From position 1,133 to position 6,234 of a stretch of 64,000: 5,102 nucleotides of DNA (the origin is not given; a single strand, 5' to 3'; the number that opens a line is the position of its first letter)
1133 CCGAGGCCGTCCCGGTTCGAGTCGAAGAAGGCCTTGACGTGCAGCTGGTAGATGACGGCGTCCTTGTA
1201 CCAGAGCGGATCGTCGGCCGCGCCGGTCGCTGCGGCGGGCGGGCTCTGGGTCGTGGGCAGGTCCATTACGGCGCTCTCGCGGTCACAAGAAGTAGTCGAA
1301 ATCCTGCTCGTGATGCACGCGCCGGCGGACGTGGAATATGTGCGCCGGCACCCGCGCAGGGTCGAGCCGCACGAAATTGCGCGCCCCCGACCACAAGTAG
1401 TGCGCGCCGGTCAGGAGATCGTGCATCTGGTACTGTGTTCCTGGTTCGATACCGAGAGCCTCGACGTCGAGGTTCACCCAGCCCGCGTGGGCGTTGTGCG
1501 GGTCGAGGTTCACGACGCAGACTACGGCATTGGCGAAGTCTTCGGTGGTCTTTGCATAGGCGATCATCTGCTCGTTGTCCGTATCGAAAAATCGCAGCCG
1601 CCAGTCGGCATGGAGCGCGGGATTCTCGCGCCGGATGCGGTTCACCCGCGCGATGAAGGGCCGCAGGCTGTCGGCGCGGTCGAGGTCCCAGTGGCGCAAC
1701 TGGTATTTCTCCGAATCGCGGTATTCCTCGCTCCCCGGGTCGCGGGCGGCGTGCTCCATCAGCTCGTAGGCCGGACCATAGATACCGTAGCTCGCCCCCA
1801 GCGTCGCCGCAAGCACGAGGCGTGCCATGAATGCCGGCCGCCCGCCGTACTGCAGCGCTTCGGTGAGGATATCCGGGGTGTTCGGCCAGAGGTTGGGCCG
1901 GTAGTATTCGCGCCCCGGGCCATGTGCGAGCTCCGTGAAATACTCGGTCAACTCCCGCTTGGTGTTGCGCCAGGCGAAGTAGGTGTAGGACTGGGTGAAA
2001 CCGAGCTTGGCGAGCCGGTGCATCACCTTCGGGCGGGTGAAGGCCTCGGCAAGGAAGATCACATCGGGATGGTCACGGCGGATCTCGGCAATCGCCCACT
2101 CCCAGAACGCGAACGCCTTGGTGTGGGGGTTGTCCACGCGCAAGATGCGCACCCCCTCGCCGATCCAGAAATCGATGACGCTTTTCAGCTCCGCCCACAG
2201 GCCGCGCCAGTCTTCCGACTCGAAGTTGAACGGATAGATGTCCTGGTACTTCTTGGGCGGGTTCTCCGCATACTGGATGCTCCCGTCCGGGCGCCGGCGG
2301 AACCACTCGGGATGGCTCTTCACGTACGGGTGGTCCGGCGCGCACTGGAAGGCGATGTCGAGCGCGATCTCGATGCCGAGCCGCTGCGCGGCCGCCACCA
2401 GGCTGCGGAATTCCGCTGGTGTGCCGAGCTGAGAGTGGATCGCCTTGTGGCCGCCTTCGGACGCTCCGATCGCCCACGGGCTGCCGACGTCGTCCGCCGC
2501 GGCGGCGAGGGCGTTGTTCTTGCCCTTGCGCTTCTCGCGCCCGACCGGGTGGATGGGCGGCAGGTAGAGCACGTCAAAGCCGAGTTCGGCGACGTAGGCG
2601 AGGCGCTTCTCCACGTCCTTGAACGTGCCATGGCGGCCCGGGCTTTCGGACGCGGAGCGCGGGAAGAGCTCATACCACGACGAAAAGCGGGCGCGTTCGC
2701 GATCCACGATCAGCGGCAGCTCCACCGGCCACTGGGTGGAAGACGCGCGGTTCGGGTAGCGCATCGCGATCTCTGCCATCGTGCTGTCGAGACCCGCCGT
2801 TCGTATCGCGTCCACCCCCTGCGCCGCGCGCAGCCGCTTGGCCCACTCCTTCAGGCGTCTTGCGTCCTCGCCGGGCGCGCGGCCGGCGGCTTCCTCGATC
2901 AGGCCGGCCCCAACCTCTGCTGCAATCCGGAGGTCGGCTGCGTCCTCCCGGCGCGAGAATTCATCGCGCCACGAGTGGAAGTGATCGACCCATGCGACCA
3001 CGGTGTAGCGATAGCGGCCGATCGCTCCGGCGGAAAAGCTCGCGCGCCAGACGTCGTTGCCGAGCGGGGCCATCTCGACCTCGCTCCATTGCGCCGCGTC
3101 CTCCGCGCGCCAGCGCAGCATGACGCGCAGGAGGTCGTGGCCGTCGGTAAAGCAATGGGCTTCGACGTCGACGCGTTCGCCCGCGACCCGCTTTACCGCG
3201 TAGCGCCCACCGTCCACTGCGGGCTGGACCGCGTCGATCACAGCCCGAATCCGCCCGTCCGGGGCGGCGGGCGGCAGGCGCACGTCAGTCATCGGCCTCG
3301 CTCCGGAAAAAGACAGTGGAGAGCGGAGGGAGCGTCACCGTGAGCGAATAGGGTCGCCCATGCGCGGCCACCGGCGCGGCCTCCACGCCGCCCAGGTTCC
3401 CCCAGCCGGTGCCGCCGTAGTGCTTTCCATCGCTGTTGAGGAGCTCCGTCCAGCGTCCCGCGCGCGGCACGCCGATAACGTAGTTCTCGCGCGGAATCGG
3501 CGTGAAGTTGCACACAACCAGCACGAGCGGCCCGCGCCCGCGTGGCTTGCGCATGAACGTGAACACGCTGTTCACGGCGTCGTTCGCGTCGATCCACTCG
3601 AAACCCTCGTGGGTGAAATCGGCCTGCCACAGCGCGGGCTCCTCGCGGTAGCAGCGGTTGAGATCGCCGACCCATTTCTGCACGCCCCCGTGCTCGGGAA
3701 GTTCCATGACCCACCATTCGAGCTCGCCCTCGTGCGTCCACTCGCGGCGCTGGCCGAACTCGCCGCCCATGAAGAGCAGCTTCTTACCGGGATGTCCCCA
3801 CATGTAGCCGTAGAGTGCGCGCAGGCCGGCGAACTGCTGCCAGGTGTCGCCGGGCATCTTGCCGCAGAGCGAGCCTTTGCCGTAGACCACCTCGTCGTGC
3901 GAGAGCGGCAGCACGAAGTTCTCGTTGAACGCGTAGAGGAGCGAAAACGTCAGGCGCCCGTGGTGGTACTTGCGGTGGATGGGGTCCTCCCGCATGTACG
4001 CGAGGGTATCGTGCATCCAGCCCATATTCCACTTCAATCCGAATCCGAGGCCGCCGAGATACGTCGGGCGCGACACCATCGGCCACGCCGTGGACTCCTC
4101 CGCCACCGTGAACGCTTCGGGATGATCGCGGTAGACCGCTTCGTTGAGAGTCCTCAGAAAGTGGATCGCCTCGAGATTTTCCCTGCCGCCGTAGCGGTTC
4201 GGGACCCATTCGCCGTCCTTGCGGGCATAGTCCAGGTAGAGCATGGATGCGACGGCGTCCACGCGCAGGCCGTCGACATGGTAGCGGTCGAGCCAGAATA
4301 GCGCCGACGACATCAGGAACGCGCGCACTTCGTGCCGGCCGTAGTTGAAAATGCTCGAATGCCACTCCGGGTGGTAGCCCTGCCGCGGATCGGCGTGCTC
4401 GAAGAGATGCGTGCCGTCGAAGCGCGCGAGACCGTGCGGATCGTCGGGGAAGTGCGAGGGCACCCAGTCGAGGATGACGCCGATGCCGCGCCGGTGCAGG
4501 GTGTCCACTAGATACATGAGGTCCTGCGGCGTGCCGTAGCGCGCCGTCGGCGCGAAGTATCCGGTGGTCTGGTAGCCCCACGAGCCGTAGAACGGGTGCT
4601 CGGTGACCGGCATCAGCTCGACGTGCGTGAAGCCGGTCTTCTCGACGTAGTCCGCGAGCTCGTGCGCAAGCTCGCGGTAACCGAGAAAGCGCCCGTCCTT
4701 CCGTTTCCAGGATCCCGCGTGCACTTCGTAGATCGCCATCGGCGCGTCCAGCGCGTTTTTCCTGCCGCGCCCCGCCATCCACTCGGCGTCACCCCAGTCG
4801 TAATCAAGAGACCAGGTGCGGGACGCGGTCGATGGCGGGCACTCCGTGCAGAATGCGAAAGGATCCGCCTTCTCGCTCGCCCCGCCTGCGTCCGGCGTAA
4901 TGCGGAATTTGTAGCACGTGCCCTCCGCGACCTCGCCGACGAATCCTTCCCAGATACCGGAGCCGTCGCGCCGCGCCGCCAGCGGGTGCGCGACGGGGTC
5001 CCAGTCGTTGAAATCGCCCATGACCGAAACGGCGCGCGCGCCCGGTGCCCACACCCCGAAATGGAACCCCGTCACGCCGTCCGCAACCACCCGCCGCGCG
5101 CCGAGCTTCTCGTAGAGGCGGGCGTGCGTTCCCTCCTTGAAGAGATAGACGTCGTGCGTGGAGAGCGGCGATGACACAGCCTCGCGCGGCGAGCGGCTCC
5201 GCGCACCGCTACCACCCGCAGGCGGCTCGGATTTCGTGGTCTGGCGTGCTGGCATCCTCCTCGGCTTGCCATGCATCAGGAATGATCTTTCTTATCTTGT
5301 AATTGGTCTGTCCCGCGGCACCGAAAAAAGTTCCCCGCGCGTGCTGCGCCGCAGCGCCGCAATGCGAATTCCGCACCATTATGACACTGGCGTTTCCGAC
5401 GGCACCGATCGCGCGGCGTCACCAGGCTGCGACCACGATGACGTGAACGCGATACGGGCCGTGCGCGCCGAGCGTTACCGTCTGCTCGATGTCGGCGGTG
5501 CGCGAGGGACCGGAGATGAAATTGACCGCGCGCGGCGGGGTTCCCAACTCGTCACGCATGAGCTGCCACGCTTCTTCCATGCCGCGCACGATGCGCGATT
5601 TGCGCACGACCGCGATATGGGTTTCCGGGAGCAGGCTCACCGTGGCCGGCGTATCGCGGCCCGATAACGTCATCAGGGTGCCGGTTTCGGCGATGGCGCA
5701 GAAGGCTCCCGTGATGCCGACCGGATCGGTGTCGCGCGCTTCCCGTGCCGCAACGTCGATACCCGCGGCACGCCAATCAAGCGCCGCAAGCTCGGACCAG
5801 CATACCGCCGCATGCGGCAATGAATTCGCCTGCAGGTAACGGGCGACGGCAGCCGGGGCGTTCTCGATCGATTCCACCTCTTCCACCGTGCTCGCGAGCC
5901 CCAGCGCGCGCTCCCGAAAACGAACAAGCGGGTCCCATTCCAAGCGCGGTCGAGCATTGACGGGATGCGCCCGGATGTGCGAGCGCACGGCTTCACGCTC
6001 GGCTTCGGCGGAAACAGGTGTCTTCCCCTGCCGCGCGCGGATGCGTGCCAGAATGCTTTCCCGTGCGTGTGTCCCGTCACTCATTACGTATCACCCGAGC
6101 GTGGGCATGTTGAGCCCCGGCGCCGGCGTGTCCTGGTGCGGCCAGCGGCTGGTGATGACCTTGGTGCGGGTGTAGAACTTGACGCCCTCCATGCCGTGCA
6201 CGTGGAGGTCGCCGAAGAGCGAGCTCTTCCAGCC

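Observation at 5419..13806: lutA, lutB and lutC are interleaved with three unrelated enzymes in an eight-gene translationally coupled operon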

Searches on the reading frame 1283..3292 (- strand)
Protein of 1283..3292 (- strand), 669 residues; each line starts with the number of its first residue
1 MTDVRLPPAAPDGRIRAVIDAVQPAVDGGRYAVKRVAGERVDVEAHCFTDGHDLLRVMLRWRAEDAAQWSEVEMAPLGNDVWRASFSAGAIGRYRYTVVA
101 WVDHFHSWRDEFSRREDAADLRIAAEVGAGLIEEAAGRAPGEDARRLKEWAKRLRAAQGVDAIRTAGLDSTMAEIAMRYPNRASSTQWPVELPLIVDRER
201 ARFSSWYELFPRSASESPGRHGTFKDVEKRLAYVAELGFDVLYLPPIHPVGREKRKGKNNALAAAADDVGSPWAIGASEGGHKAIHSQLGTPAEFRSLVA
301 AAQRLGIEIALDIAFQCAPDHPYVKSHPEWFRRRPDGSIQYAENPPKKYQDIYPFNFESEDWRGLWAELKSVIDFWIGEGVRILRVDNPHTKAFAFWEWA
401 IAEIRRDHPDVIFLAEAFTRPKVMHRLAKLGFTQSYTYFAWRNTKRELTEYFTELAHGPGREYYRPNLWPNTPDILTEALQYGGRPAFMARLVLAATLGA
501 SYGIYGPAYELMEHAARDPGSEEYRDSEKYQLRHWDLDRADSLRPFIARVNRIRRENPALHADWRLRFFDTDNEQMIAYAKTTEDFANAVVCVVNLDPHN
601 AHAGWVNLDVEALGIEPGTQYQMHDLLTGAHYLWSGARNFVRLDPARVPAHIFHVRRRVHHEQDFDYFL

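Call 46: search_protein_families(library=pfam, proteins=[window:1283-3292:-], max_evalue=0.00001)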
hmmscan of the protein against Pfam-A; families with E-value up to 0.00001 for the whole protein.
window:1283-3292:- (669 aa): 3 families
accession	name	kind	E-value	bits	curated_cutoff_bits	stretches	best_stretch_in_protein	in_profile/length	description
PF11896.14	GlgE_dom_N_S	-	1.5e-48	166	25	1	16-198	2-179/179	Alpha-1,4-glucan:maltose-1-phosphate maltosyltransferase, domain N/S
PF21702.3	GLGE_C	-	9.1e-33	112.8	27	1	568-655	1-87/87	GLGE, C-terminal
PF00128.31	Alpha-amylase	-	1.5e-07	31.5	22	1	210-360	3-132/446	Alpha amylase, catalytic domain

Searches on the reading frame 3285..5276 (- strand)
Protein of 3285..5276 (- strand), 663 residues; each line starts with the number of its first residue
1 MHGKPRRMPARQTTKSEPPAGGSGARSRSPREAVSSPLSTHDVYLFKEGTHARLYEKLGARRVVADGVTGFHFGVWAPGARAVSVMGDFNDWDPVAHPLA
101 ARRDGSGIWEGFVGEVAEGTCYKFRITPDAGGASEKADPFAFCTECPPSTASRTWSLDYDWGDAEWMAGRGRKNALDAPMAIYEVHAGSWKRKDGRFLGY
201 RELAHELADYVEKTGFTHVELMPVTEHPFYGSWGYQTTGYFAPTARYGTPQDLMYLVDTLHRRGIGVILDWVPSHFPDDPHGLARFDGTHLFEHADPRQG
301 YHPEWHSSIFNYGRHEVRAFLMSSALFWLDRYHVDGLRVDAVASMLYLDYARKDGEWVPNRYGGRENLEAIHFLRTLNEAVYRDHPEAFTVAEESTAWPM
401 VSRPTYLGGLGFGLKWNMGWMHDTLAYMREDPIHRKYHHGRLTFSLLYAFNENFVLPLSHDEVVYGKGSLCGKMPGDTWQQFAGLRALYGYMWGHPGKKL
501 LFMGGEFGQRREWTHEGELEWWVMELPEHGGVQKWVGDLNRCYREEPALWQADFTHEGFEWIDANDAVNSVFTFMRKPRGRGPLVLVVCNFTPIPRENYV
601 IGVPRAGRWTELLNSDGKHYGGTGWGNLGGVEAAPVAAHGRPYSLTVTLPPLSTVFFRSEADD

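Call 7: search_protein_families(library=pfam, proteins=[window:3285-5276:-])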
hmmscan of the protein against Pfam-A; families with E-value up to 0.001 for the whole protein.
window:3285-5276:- (663 aa): 3 families
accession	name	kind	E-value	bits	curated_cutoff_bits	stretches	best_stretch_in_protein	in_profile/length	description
PF02806.24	Alpha-amylase_C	-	1e-24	87.1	21.2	1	561-658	1-93/95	Alpha amylase, C-terminal all-beta domain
PF02922.24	CBM_48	-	1.2e-17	64.5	22.4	1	57-141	1-83/83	Carbohydrate-binding module 48 (Isoamylase N-terminal domain)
PF00128.31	Alpha-amylase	-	2.3e-17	63.8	22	2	209-279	26-95/446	Alpha amylase, catalytic domain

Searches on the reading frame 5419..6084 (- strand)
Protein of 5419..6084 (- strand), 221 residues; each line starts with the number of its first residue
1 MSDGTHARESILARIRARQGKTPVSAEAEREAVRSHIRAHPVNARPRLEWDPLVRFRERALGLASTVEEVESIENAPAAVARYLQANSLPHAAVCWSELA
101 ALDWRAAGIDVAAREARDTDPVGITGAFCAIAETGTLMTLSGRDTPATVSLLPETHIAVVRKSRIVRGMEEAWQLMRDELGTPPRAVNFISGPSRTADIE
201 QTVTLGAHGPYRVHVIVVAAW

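Call 4: search_protein_families(library=pfam, proteins=[window:5419-6084:-])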
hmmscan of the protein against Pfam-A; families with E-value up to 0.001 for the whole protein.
window:5419-6084:- (221 aa): 1 family
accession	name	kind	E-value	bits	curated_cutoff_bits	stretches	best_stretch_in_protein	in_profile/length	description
PF02589.21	LUD_dom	-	2.8e-32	112.4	22.6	1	106-218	67-189/189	LUD domain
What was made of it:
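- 5419..6084 (-): LutC (221 aa, LUD domain). Last gene of the conserved core. PF02589, E = 2.8e-32 (call 4).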

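Call 5: search_protein_families(library=ncbifam, proteins=[window:5419-6084:-], max_evalue=0.001)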
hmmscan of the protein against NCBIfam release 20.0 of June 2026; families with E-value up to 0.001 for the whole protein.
window:5419-6084:- (221 aa): 2 families
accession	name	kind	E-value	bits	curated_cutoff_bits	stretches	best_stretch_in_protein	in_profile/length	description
NF045670.1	quin_L_LdhH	equivalog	9.8e-06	24.1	800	1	121-177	191-247/706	L-lactate dehydrogenase (quinone) large subunit LdhH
TIGR00273.1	TIGR00273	equivalog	8.7e-05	21.6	444.8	1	118-199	180-266/432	LutB/LldF family L-lactate oxidation iron-sulfur protein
